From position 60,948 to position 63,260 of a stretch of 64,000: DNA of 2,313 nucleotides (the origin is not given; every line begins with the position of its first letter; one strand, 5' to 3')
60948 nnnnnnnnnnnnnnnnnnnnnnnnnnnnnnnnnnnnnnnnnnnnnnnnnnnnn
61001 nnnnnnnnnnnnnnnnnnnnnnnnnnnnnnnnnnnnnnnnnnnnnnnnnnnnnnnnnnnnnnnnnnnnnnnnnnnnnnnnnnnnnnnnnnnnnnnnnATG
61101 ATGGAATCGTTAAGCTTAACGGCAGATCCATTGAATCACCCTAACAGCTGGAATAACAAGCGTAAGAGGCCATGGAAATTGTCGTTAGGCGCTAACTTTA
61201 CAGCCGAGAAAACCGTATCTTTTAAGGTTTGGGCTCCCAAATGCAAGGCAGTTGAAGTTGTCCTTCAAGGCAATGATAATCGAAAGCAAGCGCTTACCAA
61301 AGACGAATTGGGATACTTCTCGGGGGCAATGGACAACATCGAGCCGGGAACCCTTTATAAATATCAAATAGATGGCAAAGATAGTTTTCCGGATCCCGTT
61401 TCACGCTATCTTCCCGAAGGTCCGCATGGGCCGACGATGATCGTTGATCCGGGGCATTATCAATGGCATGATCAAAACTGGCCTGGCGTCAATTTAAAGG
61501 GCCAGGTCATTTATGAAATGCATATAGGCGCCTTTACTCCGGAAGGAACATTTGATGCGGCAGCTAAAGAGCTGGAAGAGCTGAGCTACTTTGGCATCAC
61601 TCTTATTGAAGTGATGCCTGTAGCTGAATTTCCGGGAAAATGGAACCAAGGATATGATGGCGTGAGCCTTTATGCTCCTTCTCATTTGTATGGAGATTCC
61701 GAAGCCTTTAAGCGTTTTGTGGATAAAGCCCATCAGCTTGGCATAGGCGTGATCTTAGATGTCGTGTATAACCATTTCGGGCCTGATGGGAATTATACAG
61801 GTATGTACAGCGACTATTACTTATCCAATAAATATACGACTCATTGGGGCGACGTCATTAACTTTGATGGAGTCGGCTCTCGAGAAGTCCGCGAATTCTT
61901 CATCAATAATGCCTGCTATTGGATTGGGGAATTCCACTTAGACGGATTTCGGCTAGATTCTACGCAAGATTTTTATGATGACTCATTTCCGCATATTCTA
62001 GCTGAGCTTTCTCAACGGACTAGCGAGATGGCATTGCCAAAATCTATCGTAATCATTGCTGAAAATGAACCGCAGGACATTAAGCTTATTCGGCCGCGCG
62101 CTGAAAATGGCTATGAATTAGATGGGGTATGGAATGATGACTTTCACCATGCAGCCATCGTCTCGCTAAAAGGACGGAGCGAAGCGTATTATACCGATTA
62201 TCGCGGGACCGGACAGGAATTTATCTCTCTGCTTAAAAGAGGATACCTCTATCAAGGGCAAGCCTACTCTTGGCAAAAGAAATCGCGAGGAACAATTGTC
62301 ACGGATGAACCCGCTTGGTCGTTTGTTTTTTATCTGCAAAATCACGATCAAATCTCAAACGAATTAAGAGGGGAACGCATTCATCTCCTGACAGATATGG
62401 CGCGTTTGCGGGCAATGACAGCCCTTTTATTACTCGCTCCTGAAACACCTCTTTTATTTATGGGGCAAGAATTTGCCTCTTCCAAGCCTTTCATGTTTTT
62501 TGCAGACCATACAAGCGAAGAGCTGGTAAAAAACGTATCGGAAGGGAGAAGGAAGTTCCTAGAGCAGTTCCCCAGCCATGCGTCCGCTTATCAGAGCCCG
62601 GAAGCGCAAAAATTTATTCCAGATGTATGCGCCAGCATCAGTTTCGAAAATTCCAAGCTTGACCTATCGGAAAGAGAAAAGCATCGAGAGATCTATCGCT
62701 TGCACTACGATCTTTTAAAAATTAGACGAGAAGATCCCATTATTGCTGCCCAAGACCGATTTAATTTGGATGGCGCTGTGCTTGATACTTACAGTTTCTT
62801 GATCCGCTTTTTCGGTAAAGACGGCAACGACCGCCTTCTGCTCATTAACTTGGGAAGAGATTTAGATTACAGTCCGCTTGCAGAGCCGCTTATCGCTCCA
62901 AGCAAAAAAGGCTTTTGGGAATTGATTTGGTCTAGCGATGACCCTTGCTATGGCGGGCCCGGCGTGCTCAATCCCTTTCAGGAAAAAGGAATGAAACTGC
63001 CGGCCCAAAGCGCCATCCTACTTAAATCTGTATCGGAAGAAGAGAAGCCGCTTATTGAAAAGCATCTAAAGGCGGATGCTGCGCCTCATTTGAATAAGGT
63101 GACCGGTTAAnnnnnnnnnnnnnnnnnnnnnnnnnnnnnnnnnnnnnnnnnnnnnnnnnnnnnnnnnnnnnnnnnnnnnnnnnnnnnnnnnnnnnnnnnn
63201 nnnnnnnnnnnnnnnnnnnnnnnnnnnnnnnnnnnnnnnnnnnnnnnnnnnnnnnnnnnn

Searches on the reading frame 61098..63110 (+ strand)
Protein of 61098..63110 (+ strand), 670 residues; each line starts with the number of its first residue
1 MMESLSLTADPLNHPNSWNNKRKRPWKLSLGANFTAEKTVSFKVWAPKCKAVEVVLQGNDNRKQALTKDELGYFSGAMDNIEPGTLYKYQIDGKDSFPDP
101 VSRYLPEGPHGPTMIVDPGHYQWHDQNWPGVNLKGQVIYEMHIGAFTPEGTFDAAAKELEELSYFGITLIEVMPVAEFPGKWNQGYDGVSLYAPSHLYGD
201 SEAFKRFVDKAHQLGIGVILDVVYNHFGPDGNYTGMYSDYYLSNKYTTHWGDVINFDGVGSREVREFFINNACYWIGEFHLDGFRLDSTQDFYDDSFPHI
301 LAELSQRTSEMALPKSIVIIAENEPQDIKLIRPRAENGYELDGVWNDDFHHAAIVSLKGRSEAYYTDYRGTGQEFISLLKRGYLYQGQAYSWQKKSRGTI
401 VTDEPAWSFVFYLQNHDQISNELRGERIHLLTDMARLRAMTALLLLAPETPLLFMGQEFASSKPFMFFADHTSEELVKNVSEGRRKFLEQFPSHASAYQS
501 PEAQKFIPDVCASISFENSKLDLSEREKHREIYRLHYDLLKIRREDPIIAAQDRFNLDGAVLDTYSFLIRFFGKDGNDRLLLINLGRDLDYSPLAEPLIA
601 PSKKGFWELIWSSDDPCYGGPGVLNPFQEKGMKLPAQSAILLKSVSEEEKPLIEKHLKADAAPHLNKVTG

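Call 69: search_protein_families(library=pfam, proteins=[window:61098-63110:+], max_evalue=1e-8)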
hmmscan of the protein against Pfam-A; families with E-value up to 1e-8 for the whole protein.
window:61098-63110:+ (670 aa): 3 families
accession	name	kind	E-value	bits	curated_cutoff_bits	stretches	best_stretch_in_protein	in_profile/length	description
PF00128.31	Alpha-amylase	-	2.8e-16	60.2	22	1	150-232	16-97/446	Alpha amylase, catalytic domain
PF11941.14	DUF3459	-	2.3e-09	37.9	22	1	535-640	1-88/90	Domain of unknown function (DUF3459)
PF02922.24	CBM_48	-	3.8e-09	37.2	22.4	1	30-95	2-72/83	Carbohydrate-binding module 48 (Isoamylase N-terminal domain)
